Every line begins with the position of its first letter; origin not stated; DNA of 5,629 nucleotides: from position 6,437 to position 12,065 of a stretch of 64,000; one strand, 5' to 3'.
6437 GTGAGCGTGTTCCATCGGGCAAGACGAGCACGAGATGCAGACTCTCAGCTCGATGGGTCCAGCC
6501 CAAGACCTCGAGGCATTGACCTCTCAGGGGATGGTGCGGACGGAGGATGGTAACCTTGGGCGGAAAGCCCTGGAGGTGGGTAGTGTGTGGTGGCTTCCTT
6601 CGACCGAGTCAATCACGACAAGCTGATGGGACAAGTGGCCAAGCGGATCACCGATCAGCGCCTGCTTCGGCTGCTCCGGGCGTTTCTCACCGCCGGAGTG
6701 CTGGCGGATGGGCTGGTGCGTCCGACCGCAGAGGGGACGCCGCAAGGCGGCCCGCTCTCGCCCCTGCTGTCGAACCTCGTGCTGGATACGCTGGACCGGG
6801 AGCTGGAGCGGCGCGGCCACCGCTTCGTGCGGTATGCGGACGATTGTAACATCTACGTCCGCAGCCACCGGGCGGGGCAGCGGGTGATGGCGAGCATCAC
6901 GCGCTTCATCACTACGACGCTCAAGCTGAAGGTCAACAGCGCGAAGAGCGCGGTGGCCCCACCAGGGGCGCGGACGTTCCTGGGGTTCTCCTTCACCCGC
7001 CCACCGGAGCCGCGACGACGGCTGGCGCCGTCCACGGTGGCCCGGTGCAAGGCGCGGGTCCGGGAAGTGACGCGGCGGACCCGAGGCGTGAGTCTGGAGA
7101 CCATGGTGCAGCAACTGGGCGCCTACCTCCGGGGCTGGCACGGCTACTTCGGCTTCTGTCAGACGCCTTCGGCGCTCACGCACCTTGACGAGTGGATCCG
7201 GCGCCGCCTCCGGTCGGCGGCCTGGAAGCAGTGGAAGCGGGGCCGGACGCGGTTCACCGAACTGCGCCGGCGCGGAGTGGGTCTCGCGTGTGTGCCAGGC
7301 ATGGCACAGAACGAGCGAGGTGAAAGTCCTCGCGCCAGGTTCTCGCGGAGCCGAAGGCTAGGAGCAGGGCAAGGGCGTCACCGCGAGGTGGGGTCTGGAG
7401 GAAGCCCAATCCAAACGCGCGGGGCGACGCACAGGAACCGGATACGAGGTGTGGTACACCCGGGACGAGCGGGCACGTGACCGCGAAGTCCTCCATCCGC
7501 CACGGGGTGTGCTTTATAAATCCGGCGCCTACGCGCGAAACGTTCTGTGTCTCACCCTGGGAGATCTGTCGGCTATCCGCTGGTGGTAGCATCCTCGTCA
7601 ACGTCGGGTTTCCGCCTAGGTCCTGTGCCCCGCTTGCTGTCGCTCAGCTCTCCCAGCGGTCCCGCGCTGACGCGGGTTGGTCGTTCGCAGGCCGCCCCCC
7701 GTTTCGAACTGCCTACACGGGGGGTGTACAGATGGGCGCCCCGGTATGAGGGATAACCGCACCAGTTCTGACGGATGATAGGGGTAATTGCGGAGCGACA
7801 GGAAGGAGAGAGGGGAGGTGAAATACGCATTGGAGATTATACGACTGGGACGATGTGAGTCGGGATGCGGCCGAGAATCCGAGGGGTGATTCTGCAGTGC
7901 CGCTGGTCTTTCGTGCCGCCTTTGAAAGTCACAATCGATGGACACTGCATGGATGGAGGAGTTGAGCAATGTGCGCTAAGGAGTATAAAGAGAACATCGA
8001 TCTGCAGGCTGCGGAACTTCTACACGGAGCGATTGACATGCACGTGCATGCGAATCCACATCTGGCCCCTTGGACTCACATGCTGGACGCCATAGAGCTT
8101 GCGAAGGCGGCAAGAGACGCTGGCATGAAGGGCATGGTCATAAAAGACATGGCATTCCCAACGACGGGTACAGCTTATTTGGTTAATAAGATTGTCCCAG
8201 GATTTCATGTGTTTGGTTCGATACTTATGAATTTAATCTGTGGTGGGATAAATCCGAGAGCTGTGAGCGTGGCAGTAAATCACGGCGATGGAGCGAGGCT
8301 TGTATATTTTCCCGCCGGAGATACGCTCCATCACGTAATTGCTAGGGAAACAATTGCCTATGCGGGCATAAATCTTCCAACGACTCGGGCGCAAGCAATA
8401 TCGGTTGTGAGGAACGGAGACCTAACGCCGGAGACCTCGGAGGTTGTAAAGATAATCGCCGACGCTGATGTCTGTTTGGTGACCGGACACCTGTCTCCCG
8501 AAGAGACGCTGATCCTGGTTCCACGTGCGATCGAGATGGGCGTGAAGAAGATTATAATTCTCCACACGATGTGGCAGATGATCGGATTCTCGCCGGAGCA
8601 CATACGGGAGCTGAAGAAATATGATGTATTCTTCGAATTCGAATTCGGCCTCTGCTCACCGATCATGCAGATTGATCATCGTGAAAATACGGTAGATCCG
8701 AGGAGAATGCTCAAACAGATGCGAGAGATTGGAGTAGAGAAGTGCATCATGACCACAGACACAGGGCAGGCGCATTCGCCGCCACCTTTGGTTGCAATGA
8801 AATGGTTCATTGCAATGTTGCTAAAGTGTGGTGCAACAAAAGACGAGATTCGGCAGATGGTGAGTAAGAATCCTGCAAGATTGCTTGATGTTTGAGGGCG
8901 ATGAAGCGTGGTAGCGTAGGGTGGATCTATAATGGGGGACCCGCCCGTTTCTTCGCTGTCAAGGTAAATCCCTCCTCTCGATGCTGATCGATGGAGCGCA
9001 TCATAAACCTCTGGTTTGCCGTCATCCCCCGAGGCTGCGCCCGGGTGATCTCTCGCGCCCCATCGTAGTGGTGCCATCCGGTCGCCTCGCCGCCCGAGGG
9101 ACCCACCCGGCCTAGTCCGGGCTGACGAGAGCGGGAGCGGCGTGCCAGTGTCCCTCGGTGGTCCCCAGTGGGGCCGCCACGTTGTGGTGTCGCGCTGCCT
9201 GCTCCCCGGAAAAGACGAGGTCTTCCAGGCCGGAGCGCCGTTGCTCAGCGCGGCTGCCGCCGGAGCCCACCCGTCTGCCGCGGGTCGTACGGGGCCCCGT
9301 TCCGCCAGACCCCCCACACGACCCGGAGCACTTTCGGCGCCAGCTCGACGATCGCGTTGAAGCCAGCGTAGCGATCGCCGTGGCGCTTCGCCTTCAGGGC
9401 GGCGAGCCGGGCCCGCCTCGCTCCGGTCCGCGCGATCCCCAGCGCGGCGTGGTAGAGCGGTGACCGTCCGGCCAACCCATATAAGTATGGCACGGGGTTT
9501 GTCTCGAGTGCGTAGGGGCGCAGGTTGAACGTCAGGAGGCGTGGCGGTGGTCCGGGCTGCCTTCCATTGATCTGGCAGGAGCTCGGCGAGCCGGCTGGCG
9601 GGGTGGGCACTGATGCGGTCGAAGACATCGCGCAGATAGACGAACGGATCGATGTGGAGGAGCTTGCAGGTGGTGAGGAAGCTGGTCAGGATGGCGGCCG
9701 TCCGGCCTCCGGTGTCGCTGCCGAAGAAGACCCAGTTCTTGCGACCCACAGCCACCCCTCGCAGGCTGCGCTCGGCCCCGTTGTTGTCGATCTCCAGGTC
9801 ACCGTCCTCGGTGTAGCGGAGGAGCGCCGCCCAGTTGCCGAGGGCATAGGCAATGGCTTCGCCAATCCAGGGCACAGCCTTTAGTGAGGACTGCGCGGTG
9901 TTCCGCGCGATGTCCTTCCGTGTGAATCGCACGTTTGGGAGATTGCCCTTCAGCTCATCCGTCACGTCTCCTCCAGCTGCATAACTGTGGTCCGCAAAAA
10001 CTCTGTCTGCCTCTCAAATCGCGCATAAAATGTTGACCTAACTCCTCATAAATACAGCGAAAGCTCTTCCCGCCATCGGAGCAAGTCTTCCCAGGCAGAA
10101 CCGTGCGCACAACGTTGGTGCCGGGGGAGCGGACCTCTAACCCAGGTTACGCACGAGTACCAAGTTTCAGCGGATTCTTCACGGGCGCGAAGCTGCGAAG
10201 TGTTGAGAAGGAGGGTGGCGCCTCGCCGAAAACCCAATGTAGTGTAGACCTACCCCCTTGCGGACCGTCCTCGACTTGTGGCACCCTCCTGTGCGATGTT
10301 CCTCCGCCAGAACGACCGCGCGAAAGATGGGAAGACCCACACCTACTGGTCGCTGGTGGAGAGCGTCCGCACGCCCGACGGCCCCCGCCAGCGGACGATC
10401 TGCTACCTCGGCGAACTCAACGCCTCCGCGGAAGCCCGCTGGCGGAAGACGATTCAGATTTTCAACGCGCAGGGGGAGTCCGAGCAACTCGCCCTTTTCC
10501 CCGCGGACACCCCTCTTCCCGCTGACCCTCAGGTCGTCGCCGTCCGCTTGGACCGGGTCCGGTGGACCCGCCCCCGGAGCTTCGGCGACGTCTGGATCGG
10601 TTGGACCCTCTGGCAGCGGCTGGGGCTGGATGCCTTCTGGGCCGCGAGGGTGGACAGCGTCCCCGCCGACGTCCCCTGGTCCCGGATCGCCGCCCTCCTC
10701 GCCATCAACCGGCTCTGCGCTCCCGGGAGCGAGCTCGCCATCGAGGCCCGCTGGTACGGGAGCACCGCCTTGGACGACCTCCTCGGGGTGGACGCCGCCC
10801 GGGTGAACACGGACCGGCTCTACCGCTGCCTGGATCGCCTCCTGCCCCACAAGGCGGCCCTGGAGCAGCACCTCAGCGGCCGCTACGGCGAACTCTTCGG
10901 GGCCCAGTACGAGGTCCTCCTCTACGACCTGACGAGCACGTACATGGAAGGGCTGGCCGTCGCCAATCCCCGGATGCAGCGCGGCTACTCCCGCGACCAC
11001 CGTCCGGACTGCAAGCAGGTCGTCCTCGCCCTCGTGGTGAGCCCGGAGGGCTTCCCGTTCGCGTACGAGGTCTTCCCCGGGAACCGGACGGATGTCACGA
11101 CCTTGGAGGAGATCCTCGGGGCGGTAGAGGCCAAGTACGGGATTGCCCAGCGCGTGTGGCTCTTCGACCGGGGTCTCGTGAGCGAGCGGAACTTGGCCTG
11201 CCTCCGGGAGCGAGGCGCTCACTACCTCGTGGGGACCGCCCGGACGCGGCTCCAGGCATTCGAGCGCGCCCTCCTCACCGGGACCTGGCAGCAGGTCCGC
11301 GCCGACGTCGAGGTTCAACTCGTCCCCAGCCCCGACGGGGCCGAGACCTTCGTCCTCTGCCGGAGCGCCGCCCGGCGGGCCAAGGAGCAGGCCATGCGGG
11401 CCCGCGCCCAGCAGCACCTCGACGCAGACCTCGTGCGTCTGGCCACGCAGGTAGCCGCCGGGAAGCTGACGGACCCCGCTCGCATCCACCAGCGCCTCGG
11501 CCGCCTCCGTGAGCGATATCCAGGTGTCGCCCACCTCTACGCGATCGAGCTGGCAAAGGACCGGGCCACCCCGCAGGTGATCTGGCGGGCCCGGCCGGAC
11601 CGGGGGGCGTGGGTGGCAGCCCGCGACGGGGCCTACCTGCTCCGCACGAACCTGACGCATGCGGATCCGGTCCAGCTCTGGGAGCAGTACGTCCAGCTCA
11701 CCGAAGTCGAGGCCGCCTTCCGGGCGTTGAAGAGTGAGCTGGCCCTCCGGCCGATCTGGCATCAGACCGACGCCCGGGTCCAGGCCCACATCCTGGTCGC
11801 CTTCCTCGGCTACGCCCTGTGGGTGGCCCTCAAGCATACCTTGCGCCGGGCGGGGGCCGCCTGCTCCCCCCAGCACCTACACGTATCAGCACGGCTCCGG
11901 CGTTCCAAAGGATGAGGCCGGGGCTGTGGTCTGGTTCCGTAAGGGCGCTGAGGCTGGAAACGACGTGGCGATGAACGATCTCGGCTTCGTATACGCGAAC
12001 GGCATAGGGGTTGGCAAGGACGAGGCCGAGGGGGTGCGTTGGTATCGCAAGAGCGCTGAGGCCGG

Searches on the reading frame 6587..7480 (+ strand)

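Call 18: search_protein_families(library=pfam, proteins=[window:6587-7480:+], max_evalue=0.01)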
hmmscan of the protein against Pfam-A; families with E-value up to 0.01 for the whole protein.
window:6587-7480:+ (297 aa): 2 families
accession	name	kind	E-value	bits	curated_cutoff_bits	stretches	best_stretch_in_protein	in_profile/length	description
PF00078.32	RVT_1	-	8.1e-22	78.4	29.6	1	5-135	79-204/205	Reverse transcriptase (RNA-dependent DNA polymerase)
PF08388.16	GIIM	-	1.4e-21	76.7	23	1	152-229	2-79/80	Group II intron, maturase-specific domain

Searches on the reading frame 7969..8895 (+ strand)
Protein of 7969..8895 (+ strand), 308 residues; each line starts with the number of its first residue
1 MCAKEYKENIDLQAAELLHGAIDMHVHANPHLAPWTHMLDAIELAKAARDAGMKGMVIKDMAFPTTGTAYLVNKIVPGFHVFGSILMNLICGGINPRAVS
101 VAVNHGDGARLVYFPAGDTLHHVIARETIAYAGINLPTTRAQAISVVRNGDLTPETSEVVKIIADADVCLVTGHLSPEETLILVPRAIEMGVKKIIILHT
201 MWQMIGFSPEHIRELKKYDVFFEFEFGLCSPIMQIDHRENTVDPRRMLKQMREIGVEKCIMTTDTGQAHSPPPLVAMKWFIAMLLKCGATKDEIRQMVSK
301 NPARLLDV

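Call 18: search_protein_families(library=pfam, proteins=[window:7969-8895:+], max_evalue=0.01)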
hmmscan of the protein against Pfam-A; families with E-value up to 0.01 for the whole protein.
window:7969-8895:+ (308 aa): 1 family
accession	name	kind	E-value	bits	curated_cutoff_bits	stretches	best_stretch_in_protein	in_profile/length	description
PF19799.5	DUF6282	-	1.8e-54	184.8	26.8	1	20-223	1-196/196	Family of unknown function (DUF6282)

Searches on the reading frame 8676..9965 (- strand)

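Call 18: search_protein_families(library=pfam, proteins=[window:8676-9965:-], max_evalue=0.01)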
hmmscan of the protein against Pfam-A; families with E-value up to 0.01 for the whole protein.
window:8676-9965:- (429 aa): 2 families
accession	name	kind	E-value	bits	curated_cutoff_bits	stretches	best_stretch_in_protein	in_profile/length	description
PF03050.20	DDE_Tnp_IS66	-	7.9e-19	68.6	23.1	1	26-88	221-283/284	Transposase IS66 family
PF13817.11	DDE_Tnp_IS66_C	-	9e-13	48.6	30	1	95-131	1-38/39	IS66 C-terminal element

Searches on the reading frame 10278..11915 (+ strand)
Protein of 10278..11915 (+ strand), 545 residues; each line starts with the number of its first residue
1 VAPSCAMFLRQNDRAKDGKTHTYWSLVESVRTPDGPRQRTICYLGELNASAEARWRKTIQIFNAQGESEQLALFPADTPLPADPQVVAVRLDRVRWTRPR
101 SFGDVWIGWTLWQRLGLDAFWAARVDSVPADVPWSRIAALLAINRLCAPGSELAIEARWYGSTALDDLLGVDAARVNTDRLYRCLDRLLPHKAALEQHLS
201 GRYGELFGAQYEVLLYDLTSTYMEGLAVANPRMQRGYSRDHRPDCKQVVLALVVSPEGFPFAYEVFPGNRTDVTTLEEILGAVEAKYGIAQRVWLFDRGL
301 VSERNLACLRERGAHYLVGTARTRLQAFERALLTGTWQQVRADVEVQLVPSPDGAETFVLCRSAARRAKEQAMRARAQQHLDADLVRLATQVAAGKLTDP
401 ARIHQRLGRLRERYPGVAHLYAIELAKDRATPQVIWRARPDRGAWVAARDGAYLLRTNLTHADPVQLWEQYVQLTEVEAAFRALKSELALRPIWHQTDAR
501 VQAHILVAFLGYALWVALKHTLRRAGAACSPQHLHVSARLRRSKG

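Call 18: search_protein_families(library=pfam, proteins=[window:10278-11915:+], max_evalue=0.01)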
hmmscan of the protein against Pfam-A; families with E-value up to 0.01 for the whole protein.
window:10278-11915:+ (545 aa): 1 family
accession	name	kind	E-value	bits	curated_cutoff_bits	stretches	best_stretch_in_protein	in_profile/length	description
PF01609.27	DDE_Tnp_1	-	7.1e-10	39.4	23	1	213-512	6-198/200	Transposase DDE domain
